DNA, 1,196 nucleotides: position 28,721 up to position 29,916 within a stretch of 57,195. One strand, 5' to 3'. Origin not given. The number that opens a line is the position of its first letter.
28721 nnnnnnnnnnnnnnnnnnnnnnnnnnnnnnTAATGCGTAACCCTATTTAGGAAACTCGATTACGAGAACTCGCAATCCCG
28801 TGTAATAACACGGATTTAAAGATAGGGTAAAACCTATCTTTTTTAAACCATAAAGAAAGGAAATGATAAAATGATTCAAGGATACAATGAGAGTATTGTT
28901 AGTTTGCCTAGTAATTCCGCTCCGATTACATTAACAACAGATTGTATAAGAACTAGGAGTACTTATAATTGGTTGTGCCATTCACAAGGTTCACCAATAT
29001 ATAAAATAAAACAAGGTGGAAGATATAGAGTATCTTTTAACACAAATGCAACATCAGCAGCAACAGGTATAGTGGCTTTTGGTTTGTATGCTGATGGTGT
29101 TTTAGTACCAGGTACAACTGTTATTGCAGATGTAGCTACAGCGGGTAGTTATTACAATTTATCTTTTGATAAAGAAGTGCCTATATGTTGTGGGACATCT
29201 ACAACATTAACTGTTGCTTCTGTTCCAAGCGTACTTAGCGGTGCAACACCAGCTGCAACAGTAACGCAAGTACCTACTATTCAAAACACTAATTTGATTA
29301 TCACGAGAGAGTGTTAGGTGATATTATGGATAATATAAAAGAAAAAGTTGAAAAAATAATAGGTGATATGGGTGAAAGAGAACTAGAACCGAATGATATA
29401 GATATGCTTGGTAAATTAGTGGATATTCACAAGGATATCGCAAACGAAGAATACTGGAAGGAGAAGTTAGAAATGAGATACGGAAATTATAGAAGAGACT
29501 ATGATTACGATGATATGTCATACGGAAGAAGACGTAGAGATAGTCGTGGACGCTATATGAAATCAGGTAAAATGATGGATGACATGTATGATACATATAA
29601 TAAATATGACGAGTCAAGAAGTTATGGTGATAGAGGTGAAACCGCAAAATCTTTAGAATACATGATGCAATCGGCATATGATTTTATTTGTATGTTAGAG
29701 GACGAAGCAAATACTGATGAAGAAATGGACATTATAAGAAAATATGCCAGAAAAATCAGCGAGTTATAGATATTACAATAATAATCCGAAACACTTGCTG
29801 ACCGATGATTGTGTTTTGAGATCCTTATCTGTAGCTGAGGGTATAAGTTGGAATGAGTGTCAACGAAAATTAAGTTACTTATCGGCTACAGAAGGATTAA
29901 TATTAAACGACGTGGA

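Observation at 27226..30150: Terminator-bounded accessory cassette encoding unusual surface/spore-coat-like proteins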

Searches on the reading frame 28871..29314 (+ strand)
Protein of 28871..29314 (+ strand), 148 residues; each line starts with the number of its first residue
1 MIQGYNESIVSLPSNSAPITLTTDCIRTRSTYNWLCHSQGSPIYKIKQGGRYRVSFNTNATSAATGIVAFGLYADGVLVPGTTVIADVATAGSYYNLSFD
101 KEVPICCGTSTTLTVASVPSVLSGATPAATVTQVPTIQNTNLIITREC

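Call 4: search_protein_families(library=pfam, proteins=[window:28871-29314:+], max_evalue=1)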
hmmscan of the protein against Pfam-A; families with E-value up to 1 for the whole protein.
window:28871-29314:+ (148 aa): 1 family
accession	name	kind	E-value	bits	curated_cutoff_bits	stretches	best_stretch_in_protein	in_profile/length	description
PF18573.7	BclA_C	-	4.4e-05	23.8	38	1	39-117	35-107/128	BclA C-terminal domain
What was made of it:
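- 28871..29317 (+): gp4 (148 aa): stand-alone BclA-CTD/C1q/TNF-fold jelly roll with an invariant CC at residues 106-107. Lys-poor (2.0%). Pfam BclA_C at E 4.4e-5, 23.8 bits, below the 38-bit cutoff (call 4).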

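Call 5: search_protein_families(library=phrogs, proteins=[window:28871-29314:+], max_evalue=0.1)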
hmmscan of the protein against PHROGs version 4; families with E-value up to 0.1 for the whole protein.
window:28871-29314:+ (148 aa): 1 family
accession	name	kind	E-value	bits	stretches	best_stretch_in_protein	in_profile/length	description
phrog_20016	-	unknown function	2.4e-07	31.5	1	35-148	31-141/141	-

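Call 7: search_protein_families(library=ncbifam, proteins=[window:28871-29314:+], max_evalue=1)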
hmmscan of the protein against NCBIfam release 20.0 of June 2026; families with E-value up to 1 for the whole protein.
window:28871-29314:+ (148 aa): 0 families

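Call 18: search_solved_structures(query=window:28871-29314:+, max_evalue=10, show_alignments=2)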
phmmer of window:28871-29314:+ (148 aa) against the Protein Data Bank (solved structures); distinct sequences matched with E-value up to 10: 3.
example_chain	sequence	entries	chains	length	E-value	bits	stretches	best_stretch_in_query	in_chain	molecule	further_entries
3gvc_A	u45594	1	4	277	0.043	17.2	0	33-96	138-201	Probable short-chain type dehydrogenase/reductase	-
5x45_A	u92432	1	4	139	0.13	15.7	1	50-109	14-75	protease 2A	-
2m5t_A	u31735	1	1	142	0.45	13.9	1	70-109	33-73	human rhinovirus 2A proteinase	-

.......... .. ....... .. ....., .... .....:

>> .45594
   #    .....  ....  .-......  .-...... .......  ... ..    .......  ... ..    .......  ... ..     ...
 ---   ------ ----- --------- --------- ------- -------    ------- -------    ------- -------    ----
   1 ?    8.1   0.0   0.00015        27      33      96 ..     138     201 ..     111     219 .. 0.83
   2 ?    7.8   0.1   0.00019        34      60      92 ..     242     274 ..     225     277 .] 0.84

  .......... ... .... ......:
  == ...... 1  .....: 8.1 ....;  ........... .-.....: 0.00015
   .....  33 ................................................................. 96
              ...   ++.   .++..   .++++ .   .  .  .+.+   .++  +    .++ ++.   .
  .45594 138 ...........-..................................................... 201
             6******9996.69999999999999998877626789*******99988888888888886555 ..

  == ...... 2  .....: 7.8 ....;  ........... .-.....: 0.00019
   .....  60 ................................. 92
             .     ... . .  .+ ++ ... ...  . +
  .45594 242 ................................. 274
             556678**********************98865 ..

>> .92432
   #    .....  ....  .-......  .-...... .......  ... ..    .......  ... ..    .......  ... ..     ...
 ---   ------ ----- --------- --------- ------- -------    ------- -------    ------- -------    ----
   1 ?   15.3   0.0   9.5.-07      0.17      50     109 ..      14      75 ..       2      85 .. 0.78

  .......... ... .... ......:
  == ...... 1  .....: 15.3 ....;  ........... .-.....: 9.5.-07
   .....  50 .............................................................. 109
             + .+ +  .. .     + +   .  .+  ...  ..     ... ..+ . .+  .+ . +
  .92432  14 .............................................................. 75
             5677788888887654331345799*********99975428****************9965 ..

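Call 22: find_homologous_proteins(query=window:28871-29314:+, max_evalue=0.001)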
Query window:28871-29314:+ (148 aa): 361 proteins with E <= 0.001 among 456 candidates; the best 120 are listed.
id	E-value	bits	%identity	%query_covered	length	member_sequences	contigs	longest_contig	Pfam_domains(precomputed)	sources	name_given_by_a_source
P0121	8.3e-89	313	97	100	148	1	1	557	-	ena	-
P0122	4.6e-88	310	97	100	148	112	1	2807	-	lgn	-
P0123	1.1e-73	264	82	99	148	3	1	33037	-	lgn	-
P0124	3.9e-72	259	82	99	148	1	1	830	-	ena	-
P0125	6.3e-71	255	94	82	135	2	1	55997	-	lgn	-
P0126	1.9e-70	253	79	99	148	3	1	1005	-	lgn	-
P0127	3.2e-70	253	79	99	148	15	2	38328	-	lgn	-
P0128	3.5e-68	246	79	99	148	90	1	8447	-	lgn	-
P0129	1.6e-66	241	77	99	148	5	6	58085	PF18573.8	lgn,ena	-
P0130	2.1e-66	240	77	99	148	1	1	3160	-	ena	-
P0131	2.6e-66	240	75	99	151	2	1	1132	-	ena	-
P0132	7.3e-65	235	75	99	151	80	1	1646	-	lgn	-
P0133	2.7e-64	233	74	100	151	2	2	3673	-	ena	-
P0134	6.2e-64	232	75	99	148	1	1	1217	PF18573.8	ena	-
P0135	2.9e-60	220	70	99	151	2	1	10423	-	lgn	-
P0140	8.9e-55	203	66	99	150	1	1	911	PF18573.8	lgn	-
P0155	2.2e-49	185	64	99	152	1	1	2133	PF18573.8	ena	-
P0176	1.0e-47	180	62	99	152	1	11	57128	PF18573.8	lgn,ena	-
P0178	1.4e-47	179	62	99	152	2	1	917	PF18573.8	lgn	-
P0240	1.1e-45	173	59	99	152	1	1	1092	PF18573.8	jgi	jgi:hypothetical protein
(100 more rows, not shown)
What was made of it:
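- On BclA_C / C1q / TNF-fold superfamily (gp4): A few homologues carry a precomputed PF18573 hit (call 22).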

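Call 29: predict_structure(alignment_id=A2)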
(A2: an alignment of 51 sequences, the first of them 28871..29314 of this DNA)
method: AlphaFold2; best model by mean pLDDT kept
length: 148 residues; sequences in the alignment: 51
mean_pLDDT: 90.8   pTM: 0.83
mean pLDDT of the five models: 90.8, 89.9, 70.9, 64.8, 63.0
residues with pLDDT >= 90: 105; 70-90: 38; 50-70: 5; < 50: 0
segments of 3 or more residues with pLDDT < 50: none
pLDDT, mean of each block of 10 residues (from residue 1): 90 93 78 82 91 95 94 94 93 94 90 95 87 95 91
secondary structure, 60 per line:
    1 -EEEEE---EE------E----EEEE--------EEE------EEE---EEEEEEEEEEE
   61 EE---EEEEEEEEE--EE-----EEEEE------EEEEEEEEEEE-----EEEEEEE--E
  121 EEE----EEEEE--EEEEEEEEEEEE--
elements in order: E2-6 E23-26 E35-37 E44-46 E50-62 E66-74 E84-88 E95-105 E111-117 E120-123 E128-132 E135-146
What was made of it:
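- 28871..29317 (+): AF2 pLDDT 90.8, pTM 0.83 (call 29).
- On BclA_C / C1q / TNF-fold superfamily (gp4): AF2 pLDDT 90.8 (call 29).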

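Call 34: search_protein_families(library=padloc, proteins=[window:28871-29314:+], max_evalue=0.1)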
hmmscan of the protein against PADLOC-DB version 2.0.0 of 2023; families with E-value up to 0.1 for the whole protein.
window:28871-29314:+ (148 aa): 0 families

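Call 36: fold_search(model_id=the predicted structure, library=viral)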
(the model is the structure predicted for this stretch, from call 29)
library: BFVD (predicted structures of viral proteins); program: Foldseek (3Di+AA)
matches with E <= 10: 1935; with E <= 0.001: 453
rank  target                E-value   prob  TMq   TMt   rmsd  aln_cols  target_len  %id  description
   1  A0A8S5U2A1            2.9e-13  1.00  0.80  0.87   2.0       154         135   24  Uncharacterized protein [Siphoviridae sp. ctqzz19]
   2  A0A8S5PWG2            5.0e-11  1.00  0.77  0.83   3.5       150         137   22  Uncharacterized protein [Myoviridae sp. ctWiL39]
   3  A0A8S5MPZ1            1.5e-10  1.00  0.77  0.87   2.3       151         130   17  Uncharacterized protein [Podoviridae sp. ctoqT5]
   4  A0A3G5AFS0            4.0e-10  1.00  0.71  0.10   8.5       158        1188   16  Uncharacterized protein [Solivirus sp.]
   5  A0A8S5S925            6.4e-10  1.00  0.76  0.79   4.2       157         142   19  BclA protein [Phage sp. ctGns7]
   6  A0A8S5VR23            6.8e-10  1.00  0.77  0.84   2.4       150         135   15  (no name in the UniProt tables at hand)
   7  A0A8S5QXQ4            9.7e-10  1.00  0.76  0.73   3.6       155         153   17  Uncharacterized protein [Siphoviridae sp. ct9lR64]
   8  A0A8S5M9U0            1.6e-09  1.00  0.79  0.85   2.9       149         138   19  Uncharacterized protein [Siphoviridae sp. ctv4j104]
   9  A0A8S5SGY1            2.7e-09  1.00  0.69  0.70   3.3       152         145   17  BclA protein [Siphoviridae sp. ctzyE57]
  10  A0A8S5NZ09            3.6e-09  1.00  0.76  0.78   3.4       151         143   15  Uncharacterized protein [Siphoviridae sp. ctiMP24]
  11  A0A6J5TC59            4.8e-09  1.00  0.64  0.51  10.3       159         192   12  Uncharacterized protein [uncultured Caudovirales phage]
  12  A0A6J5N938            1.2e-08  1.00  0.59  0.08  10.8       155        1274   12  Trimeric autotransporter adhesin YadA-like head domain-containing protein [uncultured Caudovirales phage]
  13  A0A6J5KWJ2            1.3e-08  1.00  0.61  0.28   9.6       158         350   18  Uncharacterized protein [uncultured Caudovirales phage]
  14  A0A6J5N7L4            1.4e-08  1.00  0.63  0.49  10.6       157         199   16  Uncharacterized protein [uncultured Caudovirales phage]
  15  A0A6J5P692            3.4e-08  1.00  0.65  0.50  11.2       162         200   12  Collagen triple helix repeat [uncultured Caudovirales phage]
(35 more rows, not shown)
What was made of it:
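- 28871..29317 (+): The best BFVD matches are stand-alone 130-150 aa phage proteins (call 36).
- Closest known: Phage collagen/C1q-type fibre proteins and TNF-fold receptor-binding tips. Same: BFVD holds many phage proteins with a collagen repeat plus this domain (call 36).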

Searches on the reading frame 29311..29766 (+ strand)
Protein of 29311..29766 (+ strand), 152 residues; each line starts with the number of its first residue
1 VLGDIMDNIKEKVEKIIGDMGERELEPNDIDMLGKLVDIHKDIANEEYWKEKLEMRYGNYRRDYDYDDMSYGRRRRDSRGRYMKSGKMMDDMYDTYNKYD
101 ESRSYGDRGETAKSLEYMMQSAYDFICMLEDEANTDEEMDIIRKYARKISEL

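Call 4: search_protein_families(library=pfam, proteins=[window:29311-29766:+], max_evalue=1)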
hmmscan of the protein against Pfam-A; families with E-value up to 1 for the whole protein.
window:29311-29766:+ (152 aa): 1 family
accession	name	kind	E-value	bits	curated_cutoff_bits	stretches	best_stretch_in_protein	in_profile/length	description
PF11166.13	DUF2951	-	0.16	12.7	26.7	1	23-72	14-63/98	Protein of unknown function (DUF2951)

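Call 5: search_protein_families(library=phrogs, proteins=[window:29311-29766:+], max_evalue=0.1)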
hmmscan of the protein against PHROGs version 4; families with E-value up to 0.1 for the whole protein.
window:29311-29766:+ (152 aa): 4 families
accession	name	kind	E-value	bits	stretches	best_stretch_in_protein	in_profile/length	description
phrog_28802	-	unknown function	9.4e-08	33.5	2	5-118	5-110/190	-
phrog_33700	-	unknown function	0.018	16.3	1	34-57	5-28/72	-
phrog_4657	-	unknown function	0.04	14.9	1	16-145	57-182/221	-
phrog_1581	-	unknown function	0.047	14.5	1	17-67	34-82/176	-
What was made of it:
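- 29326..29769 (+): gp5 (147 aa, or 152 aa from the GTG at 29311): helical N- and C-terminal parts (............; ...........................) around a disordered Arg/Gly/Tyr/Asp-rich centre (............). phrog_28802 at E 9e-8 (call 5).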

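Call 7: search_protein_families(library=ncbifam, proteins=[window:29311-29766:+], max_evalue=1)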
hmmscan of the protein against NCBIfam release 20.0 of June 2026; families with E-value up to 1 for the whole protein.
window:29311-29766:+ (152 aa): 0 families

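Call 34: search_protein_families(library=padloc, proteins=[window:29311-29766:+], max_evalue=0.1)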
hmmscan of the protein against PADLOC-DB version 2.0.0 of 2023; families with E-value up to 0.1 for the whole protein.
window:29311-29766:+ (152 aa): 0 families

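Call 100: search_protein_families(library=pfam, alignment_id=A11, max_evalue=0.05)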
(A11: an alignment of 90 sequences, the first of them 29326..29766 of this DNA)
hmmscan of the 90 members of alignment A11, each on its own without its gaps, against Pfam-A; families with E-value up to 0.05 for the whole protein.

A. member 1, window:29326-29766:+ (147 aa): 0 families

B. families by the number of members that match (of 90 scanned): 35 families (the first 25 are shown)
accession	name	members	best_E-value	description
PF14278.11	TetR_C_8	3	0.011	Transcriptional regulator C-terminal region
PF16515.11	HIP1_clath_bdg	2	0.024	Clathrin-binding domain of Huntingtin-interacting protein 1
PF01519.22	DUF16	1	9.3e-05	Protein of unknown function DUF16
PF16902.11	FokI_D3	1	0.00029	FokI, D3 domain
PF04977.20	DivIC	1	0.0026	Septum formation initiator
PF02763.20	Diphtheria_C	1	0.006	Diphtheria toxin, C domain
PF14775.11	NYD-SP28_assoc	1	0.0061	Sperm tail C-terminal domain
PF05008.21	V-SNARE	1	0.0063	Vesicle transport v-SNARE protein N-terminus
PF13499.12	EF-hand_7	1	0.007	EF-hand domain pair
PF19489.4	SLT_4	1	0.01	Transglycosylase SLT domain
PF05527.17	TNFAIP8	1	0.01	Tumor necrosis factor alpha-induced protein 8-like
PF21037.2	CCDC138_cc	1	0.013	Coiled-coil-domain-containing protein 138, coiled-coil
PF19061.5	DUF5757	1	0.014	Family of unknown function (DUF5757)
PF06698.16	DUF1192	1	0.017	Protein of unknown function (DUF1192)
PF21216.2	PepQ_N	1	0.017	Xaa-Pro dipeptidase, N-terminal domain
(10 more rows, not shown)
